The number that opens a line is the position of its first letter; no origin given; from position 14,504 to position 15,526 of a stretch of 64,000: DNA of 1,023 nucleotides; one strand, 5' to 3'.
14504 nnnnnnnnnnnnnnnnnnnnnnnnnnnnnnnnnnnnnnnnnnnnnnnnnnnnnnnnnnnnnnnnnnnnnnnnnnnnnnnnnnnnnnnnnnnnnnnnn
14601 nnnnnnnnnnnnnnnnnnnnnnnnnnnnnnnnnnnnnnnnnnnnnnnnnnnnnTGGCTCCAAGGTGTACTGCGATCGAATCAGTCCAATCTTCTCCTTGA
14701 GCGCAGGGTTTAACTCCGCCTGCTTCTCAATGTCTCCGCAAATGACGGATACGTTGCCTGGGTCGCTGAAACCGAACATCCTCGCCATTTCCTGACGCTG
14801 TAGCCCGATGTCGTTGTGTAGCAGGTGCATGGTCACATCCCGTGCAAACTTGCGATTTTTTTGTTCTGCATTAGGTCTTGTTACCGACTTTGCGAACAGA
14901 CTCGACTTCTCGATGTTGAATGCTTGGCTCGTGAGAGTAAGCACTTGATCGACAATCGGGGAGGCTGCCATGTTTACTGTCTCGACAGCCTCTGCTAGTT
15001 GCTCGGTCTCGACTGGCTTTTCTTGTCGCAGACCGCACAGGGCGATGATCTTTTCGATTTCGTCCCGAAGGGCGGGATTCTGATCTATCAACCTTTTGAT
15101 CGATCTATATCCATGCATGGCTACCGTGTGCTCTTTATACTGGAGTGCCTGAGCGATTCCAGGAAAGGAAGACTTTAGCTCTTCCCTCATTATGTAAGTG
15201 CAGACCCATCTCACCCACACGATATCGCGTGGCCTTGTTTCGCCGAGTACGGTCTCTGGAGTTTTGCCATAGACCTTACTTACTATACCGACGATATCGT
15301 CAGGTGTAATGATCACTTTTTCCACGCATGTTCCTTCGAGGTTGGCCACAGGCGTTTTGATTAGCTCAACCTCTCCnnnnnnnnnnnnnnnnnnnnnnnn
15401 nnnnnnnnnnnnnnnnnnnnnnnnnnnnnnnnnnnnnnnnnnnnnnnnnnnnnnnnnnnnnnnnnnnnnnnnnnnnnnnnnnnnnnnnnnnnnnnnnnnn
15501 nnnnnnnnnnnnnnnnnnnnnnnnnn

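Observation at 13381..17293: Giant sigma-70 fused to DnaA-domain-IV-like DNA-binding modules, with a stand-alone DnaA-IV-like gene next door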

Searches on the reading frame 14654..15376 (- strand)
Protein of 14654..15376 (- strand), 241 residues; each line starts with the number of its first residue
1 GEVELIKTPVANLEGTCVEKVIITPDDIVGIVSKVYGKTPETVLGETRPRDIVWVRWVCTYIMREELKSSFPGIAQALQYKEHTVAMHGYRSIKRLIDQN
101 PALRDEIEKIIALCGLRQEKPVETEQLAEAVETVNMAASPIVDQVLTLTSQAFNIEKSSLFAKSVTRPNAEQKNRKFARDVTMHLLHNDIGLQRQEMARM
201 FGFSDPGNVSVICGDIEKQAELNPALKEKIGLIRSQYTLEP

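Call 36: predict_structure(alignment_id=A3)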
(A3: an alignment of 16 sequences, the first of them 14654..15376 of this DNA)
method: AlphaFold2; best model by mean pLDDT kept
length: 241 residues; sequences in the alignment: 16
mean_pLDDT: 85.9   pTM: 0.47
mean pLDDT of the five models: 85.9, 85.8, 85.1, 83.4, 82.5
residues with pLDDT >= 90: 179; 70-90: 19; 50-70: 13; < 50: 30
segments of 3 or more residues with pLDDT < 50: 9-18, 119-136
pLDDT, mean of each block of 10 residues (from residue 1): 50 45 93 96 93 97 97 97 96 97 94 78 38 53 95 96 89 96 96 93 93 97 97 89 52
secondary structure, 60 per line:
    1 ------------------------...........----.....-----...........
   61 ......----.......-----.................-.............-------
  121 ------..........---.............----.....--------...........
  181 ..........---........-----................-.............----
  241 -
elements in order: H25-35 H40-44 H50-66 H71-77 H83-99 H101-113 H127-136 H140-152 H157-161 H170-190 H194-201 H207-222 H224-236

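Call 39: fold_search(model_id=the predicted structure, library=pdb)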
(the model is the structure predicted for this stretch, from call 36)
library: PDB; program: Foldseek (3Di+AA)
matches with E <= 10: 123; with E <= 0.001: 0
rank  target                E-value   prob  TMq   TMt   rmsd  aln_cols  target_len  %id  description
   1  3pvp_B                2.3e-03  1.00  0.36  0.88   1.4        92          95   23  Structure of Mycobacterium tuberculosis DnaA-DBD in complex with box2 DNA (released 2011-05-25)
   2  3pvp_A                3.6e-03  1.00  0.37  0.89   2.2        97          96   23  Structure of Mycobacterium tuberculosis DnaA-DBD in complex with box2 DNA (released 2011-05-25)
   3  1j1v_A                6.3e-03  1.00  0.36  0.87   1.8        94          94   23  Crystal structure of DnaA domainIV complexed with DnaAbox DNA (released 2003-04-22)
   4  1l8q                  1.5e-02  1.00  0.35  0.26   1.5        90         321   22  CRYSTAL STRUCTURE OF DNA REPLICATION INITIATION FACTOR (released 2002-09-25)
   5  8btg_C                2.2e-02  1.00  0.36  0.26   1.3        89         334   24  Cryo-EM structure of the bacterial replication origin opening basal unwinding system (released 2024-02-14)
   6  3r8f_A                3.4e-02  1.00  0.33  0.26  10.0       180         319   17  Replication initiator DnaA bound to AMPPCP and single-stranded DNA (released 2011-09-28)
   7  2hcb_B                7.5e-02  0.90  0.32  0.25  16.8       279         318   13  Structure of AMPPCP-bound DnaA from Aquifex aeolicus (released 2006-07-25)
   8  2hcb_D                8.7e-02  1.00  0.33  0.26   2.0        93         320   20  Structure of AMPPCP-bound DnaA from Aquifex aeolicus (released 2006-07-25)
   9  8btg_B                9.1e-02  1.00  0.37  0.27   1.6        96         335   23  Cryo-EM structure of the bacterial replication origin opening basal unwinding system (released 2024-02-14)
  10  2hcb_C                1.0e-01  1.00  0.32  0.25   2.0        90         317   21  Structure of AMPPCP-bound DnaA from Aquifex aeolicus (released 2006-07-25)
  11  8btg_A                1.1e-01  1.00  0.35  0.26   1.5        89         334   24  Cryo-EM structure of the bacterial replication origin opening basal unwinding system (released 2024-02-14)
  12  2hcb_A                1.7e-01  1.00  0.31  0.24   2.3        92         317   22  Structure of AMPPCP-bound DnaA from Aquifex aeolicus (released 2006-07-25)
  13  8vrq_B                1.1e+00  0.13  0.17  0.16  16.0       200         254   12  Rns pocket mutant - R75A (released 2025-07-23)
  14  4x1e_B                1.2e+00  0.09  0.13  0.15  13.9       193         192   10  Crystal structure of unliganded E. coli transcriptional regulator RutR, W167A mutant (released 2015-01-21)
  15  8vrq_A                1.3e+00  0.11  0.17  0.16  16.9       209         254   12  Rns pocket mutant - R75A (released 2025-07-23)
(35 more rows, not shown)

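Call 48: find_homologous_proteins(query=A3, max_evalue=0.001)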
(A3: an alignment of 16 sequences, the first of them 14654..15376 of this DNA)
Query A3 (16 sequences) (241 aa, profile of the alignment): 4 proteins with E <= 0.001 among 8000 candidates.
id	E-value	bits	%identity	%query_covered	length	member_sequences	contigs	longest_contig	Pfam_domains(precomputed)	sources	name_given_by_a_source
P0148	4.6e-91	323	53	90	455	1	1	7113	PF08299.18,PF04545.23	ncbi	-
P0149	1.2e-10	60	28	45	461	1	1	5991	PF13173.13,PF11638.14,PF01695.24,PF00308.25,PF08299.18,PF00004.36,PF13401.13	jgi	-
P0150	6.7e-10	57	23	41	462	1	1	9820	PF11638.14,PF01695.24,PF00308.25,PF08299.18,PF00004.36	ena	-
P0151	2.5e-7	49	29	39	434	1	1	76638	PF11638.14,PF00308.25,PF08299.18,PF01637.25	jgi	-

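Call 58: search_protein_representatives(alignment_id=A3)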
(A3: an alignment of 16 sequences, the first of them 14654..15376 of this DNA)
Query: 16 sequences, 226 profile positions. Proteins with E-value up to 0.001 (for the whole library): 30937; up to 1e-10: 2323; up to 1e-30: 12. The best 150 are listed.
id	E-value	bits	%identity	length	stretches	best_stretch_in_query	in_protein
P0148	1.5e-91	322.6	-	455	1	2-226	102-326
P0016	3.6e-87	308.3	-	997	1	4-226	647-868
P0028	5.4e-75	268.4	-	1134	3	3-225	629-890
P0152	4.3e-59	216.4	-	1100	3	7-225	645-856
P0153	3.0e-52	194.0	-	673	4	9-215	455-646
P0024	2.5e-46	174.7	-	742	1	2-121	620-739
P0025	2.8e-40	154.9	-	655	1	89-226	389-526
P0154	3.3e-40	154.7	-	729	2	8-104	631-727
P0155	2.0e-39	152.1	-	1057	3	6-225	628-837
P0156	3.8e-35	138.1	-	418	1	2-101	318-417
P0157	2.0e-34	135.7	-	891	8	8-93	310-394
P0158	3.4e-32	128.4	-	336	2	10-97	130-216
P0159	1.8e-29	119.5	-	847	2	5-223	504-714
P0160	2.0e-29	119.3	-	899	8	9-93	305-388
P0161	2.2e-28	116.0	-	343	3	7-86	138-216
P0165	4.5e-26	108.4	-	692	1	6-224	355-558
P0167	1.1e-25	107.2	-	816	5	7-95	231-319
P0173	7.1e-24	101.2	-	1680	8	8-105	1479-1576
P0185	3.3e-20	89.2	-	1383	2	5-95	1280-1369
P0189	6.9e-20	88.2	-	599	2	8-103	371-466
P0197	6.7e-19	85.0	-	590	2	9-99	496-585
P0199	9.1e-19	84.5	-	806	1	9-205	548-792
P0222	1.7e-17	80.4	-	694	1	7-97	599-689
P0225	2.1e-17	80.1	-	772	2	6-99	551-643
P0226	2.1e-17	80.0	-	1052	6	10-220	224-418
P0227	2.2e-17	80.0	-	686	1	6-104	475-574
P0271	4.0e-16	75.9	-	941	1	4-96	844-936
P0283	6.6e-16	75.2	-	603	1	8-96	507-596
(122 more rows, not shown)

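Call 59: search_protein_families(library=pfam, proteins=[P0152, P0153, P0155, P0157, P0159, P0165, P0167, P0173, P0185, P0199], max_evalue=0.001)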
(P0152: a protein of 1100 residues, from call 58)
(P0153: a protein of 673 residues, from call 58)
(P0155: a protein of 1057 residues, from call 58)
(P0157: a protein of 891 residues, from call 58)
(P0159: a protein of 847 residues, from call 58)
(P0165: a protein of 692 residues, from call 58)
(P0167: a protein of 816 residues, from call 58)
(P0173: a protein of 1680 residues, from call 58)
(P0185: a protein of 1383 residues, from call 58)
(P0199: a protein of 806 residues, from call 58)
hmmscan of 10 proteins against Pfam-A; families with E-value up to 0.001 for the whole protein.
P0152 (1100 aa): 4 families
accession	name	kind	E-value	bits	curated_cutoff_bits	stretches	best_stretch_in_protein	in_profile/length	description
PF08299.17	Bac_DnaA_C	-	1e-46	157.2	31.5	4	650-714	3-67/69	Bacterial dnaA protein helix-turn-helix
PF04542.20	Sigma70_r2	-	1.5e-18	66.7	24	1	233-296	3-66/71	Sigma-70 region 2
PF04545.22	Sigma70_r4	-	5e-13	48.8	24.1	2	417-464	6-48/50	Sigma-70, region 4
PF04539.22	Sigma70_r3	-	6.5e-08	33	25.3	1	314-388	5-75/78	Sigma-70 region 3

P0153 (673 aa): 5 families
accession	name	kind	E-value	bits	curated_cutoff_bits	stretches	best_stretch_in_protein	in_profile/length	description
PF08299.17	Bac_DnaA_C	-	2.5e-80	264.9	31.5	5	177-245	1-69/69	Bacterial dnaA protein helix-turn-helix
PF13404.12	HTH_AsnC-type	-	1.9e-12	47.2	27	0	72-99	12-39/42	AsnC-type helix-turn-helix domain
PF12833.13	HTH_18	-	5.2e-07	30.3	33.6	0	599-629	37-66/80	Helix-turn-helix domain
PF12802.13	MarR_2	-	5.6e-05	23.7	27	0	69-99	12-42/61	MarR family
PF01047.28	MarR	-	9.5e-05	22.7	24.6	0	594-634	4-43/59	MarR family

P0155 (1057 aa): 4 families
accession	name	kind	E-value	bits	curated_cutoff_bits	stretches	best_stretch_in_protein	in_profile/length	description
PF08299.17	Bac_DnaA_C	-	7.3e-23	80.8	31.5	1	633-698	2-67/69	Bacterial dnaA protein helix-turn-helix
PF04542.20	Sigma70_r2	-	4e-21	75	24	1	220-285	1-66/71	Sigma-70 region 2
PF04545.22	Sigma70_r4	-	1.5e-18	66.4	24.1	1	407-455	6-49/50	Sigma-70, region 4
PF04539.22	Sigma70_r3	-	1.1e-09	38.7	25.3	1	303-377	5-74/78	Sigma-70 region 3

P0157 (891 aa): 2 families
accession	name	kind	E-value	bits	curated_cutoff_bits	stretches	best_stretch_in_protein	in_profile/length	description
PF08299.17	Bac_DnaA_C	-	1.2e-64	214.7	31.5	4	29-93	4-69/69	Bacterial dnaA protein helix-turn-helix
PF08281.18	Sigma70_r4_2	-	1.3e-10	41.2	25.7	0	70-96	27-53/54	Sigma-70, region 4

P0159 (847 aa): 7 families
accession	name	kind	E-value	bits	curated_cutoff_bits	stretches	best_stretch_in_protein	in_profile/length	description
PF08299.17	Bac_DnaA_C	-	1.3e-31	108.9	31.5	3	759-825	2-69/69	Bacterial dnaA protein helix-turn-helix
PF04542.20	Sigma70_r2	-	4.4e-23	81.3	24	1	206-270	1-65/71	Sigma-70 region 2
PF04545.22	Sigma70_r4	-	4e-10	39.5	24.1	1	393-437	4-43/50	Sigma-70, region 4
PF00140.25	Sigma70_r1_2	-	1.7e-06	28.3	22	1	173-199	6-32/34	Sigma-70 factor, region 1.2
PF08281.18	Sigma70_r4_2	-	1.9e-06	27.8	25.7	0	660-696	18-54/54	Sigma-70, region 4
PF04539.22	Sigma70_r3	-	7.4e-06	26.4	25.3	1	285-336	1-51/78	Sigma-70 region 3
PF12802.13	MarR_2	-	0.00012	22.6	27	0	301-328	18-44/61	MarR family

P0165 (692 aa): 5 families
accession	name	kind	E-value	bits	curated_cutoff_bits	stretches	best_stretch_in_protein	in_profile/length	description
PF08299.17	Bac_DnaA_C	-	1.3e-27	96.1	31.5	2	360-426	2-69/69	Bacterial dnaA protein helix-turn-helix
PF04542.20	Sigma70_r2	-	2.2e-22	79.1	24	1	45-114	2-71/71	Sigma-70 region 2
PF04545.22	Sigma70_r4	-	3.6e-10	39.7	24.1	1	230-270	6-41/50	Sigma-70, region 4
PF04539.22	Sigma70_r3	-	1.6e-07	31.7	25.3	1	127-179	5-56/78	Sigma-70 region 3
PF00140.25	Sigma70_r1_2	-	3.3e-07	30.6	22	1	6-28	2-24/34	Sigma-70 factor, region 1.2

P0167 (816 aa): 4 families
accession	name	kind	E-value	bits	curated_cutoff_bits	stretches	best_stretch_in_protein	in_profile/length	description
PF08299.17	Bac_DnaA_C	-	9.8e-41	138.1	31.5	3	331-392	2-64/69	Bacterial dnaA protein helix-turn-helix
PF13384.12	HTH_23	-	4.3e-07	30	24.6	0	685-713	7-34/50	Homeodomain-like domain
PF08281.18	Sigma70_r4_2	-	2.1e-06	27.7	25.7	0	684-710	14-40/54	Sigma-70, region 4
PF21476.4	PF0610-like_N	-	2.8e-05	24.7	33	0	697-726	15-44/50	PF0610-like, N-terminal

P0173 (1680 aa): 7 families
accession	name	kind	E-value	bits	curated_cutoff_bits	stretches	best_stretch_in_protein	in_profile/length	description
PF08299.17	Bac_DnaA_C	-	1.8e-72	239.8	31.5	8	875-931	1-57/69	Bacterial dnaA protein helix-turn-helix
PF01047.28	MarR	-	4.6e-14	52.5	24.6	0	367-399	11-43/59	MarR family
PF16007.11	DUF4777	-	7.5e-10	39.3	34.4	0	323-341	15-33/66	Domain of unknown function (DUF4777)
PF13936.12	HTH_38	-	5.7e-09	36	27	0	361-392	10-39/44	Helix-turn-helix domain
PF01797.21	Y1_Tnp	-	6e-09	36.5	23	1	13-121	6-119/121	Transposase IS200 like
PF12802.13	MarR_2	-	1.2e-07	32.2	27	0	1616-1659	5-47/61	MarR family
PF07862.16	Nif11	-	1.7e-06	28.7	23.8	0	1261-1283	4-26/48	Nif11 domain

P0185 (1383 aa): 10 families
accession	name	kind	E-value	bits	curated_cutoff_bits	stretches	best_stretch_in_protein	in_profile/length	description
PF08299.17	Bac_DnaA_C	-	1e-32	112.4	31.5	2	1285-1352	1-69/69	Bacterial dnaA protein helix-turn-helix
PF04545.22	Sigma70_r4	-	1.3e-15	57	24.1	1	1079-1128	4-49/50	Sigma-70, region 4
PF04542.20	Sigma70_r2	-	1.2e-11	44.7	24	1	916-967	15-65/71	Sigma-70 region 2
PF00271.37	Helicase_C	-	3.7e-11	43.7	23.5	1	204-328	5-110/110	Helicase conserved C-terminal domain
PF03118.21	RNA_pol_A_CTD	-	8.2e-10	38.7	23.8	1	755-804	7-55/67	Bacterial RNA polymerase, alpha chain C terminal domain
PF00270.35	DEAD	-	7.2e-09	36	26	1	16-164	8-162/167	DEAD/DEAH box helicase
PF21010.2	HA2_C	-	3e-08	34.5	21.3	1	416-475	1-77/77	Helicase associated domain (HA2), ratchet-like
PF04408.29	HA2_N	-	2.9e-07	30.8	21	1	387-415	1-29/29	Helicase associated domain (HA2), winged-helix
PF04539.22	Sigma70_r3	-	3.1e-05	24.4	25.3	0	990-1045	12-65/78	Sigma-70 region 3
PF13401.12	AAA_22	-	0.00015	22.5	27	1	22-147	5-109/130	AAA domain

P0199 (806 aa): 6 families
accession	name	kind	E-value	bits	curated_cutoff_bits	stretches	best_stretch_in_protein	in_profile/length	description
PF08299.17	Bac_DnaA_C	-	2.7e-26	91.8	31.5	2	551-615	3-68/69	Bacterial dnaA protein helix-turn-helix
PF04542.20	Sigma70_r2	-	6.1e-21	74.4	24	1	235-299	1-65/71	Sigma-70 region 2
PF00140.25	Sigma70_r1_2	-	2.1e-06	28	22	1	201-228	6-33/34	Sigma-70 factor, region 1.2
PF04545.22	Sigma70_r4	-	6.2e-05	22.9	24.1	1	421-462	5-41/50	Sigma-70, region 4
PF04539.22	Sigma70_r3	-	0.00021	21.8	25.3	1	316-367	3-51/78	Sigma-70 region 3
PF13936.12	HTH_38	-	0.00058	20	27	0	592-611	20-39/44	Helix-turn-helix domain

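Call 67: list_cluster_members(proteins=[P0152, P0155, P0159, P0165, P0199, P0185, P0153, P0157, P0173, P0033])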
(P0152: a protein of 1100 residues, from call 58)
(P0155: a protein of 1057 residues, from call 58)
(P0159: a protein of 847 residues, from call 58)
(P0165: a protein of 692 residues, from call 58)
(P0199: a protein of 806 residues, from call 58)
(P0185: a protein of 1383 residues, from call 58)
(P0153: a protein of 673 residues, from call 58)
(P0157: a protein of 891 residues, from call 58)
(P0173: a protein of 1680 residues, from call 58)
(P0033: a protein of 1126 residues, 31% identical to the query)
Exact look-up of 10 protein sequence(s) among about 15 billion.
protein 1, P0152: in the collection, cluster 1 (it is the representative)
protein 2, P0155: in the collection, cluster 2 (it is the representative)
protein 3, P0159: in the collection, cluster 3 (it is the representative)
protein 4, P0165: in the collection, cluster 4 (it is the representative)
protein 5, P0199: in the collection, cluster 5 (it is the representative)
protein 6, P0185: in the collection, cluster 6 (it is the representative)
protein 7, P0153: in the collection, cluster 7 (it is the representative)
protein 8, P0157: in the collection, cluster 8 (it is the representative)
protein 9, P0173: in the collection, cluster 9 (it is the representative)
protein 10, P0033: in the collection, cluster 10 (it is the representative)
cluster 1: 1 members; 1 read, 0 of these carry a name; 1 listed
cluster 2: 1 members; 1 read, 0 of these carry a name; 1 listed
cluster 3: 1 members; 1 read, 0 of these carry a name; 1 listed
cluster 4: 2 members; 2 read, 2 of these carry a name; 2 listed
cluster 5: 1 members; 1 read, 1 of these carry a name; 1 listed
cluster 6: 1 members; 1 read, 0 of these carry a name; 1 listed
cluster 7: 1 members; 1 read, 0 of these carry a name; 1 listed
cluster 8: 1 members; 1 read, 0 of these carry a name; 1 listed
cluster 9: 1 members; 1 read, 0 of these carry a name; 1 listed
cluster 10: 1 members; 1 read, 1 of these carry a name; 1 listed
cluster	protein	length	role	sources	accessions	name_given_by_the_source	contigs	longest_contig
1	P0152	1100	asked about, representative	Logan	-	-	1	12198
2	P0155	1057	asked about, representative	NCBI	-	-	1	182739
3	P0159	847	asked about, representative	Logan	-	-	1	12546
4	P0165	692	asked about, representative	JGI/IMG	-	RNA polymerase primary sigma factor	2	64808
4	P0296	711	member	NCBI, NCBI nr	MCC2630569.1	MAG: polymerase sigma factor rpoD [Candidatus Paceibacter sp.] | polymerase sigma factor rpoD [Candidatus Paceibacter sp.]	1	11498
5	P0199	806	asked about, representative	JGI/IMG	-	RNA polymerase primary sigma factor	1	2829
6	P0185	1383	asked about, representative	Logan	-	-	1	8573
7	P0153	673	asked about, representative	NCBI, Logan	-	-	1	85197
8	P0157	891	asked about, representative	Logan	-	-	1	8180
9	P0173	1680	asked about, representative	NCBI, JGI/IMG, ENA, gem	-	-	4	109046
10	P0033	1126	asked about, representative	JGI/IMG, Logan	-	RNA polymerase sigma factor (sigma-70 family)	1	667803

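Call 68: find_encoding_contigs(protein=P0185, flank=8000, max_places=2)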
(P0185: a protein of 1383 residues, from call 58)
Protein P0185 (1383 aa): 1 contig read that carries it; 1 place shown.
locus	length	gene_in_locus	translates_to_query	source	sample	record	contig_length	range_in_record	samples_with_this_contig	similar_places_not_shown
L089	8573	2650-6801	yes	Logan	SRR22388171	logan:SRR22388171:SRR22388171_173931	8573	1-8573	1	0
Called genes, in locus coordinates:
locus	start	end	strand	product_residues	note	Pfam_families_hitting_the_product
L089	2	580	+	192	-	?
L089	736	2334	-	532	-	PF12728:HTH_17, PF09397:FtsK_gamma (weak)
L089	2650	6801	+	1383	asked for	PF00270:DEAD, PF00271:Helicase_C, PF04408:WHD_HA2 (weak), PF21010:HA2_C, PF03118:RNA_pol_A_CTD (faint), PF04542:Sigma70_r2, PF04545:Sigma70_r4, PF08299:Bac_DnaA_C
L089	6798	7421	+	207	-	-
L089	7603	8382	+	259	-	PF14622:Ribonucleas_3_3, PF00636:Ribonuclease_3, PF00035:dsrm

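Call 69: find_encoding_contigs(protein=P0155, flank=10000, max_places=2)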
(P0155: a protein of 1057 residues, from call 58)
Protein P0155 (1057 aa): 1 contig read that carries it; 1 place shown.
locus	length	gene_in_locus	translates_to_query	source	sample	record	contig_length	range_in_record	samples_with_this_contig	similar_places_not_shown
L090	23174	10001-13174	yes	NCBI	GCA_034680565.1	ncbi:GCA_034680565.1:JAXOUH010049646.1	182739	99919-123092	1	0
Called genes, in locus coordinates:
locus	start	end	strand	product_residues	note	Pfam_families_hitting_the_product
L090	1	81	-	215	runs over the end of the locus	-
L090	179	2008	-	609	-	PF00664:ABC_membrane, PF03193:RsgA_GTPase (faint), PF02463:SMC_N (faint), PF00005:ABC_tran, PF13304:AAA_21 (faint)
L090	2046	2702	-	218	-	PF02698:DUF218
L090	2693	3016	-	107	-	-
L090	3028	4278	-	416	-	PF02844:GARS_N, PF01071:GARS_A, PF02786:CPSase_L_D2 (faint), PF13535:ATP-grasp_4 (weak), PF02843:GARS_C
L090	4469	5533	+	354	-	PF00437:T2SSE, PF13191:AAA_16 (weak)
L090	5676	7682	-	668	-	PF00270:DEAD, PF04851:ResIII, PF18766:SWI2_SNF2, PF00271:Helicase_C, PF18780:HNH_repeat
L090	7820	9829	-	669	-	PF00270:DEAD (weak), PF04851:ResIII, PF18766:SWI2_SNF2, PF00271:Helicase_C, PF14311:DUF4379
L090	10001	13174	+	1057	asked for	PF04542:Sigma70_r2, PF04539:Sigma70_r3, PF04545:Sigma70_r4, PF08299:Bac_DnaA_C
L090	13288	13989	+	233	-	-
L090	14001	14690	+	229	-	PF22935:RM44_endonuclase, PF14622:Ribonucleas_3_3, PF00636:Ribonuclease_3, PF00035:dsrm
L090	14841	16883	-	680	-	PF00270:DEAD, PF00271:Helicase_C, PF04408:WHD_HA2 (faint), PF21010:HA2_C, PF07717:OB_NTP_bind (weak)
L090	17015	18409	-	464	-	-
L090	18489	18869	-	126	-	-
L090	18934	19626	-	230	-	PF02592:Vut_1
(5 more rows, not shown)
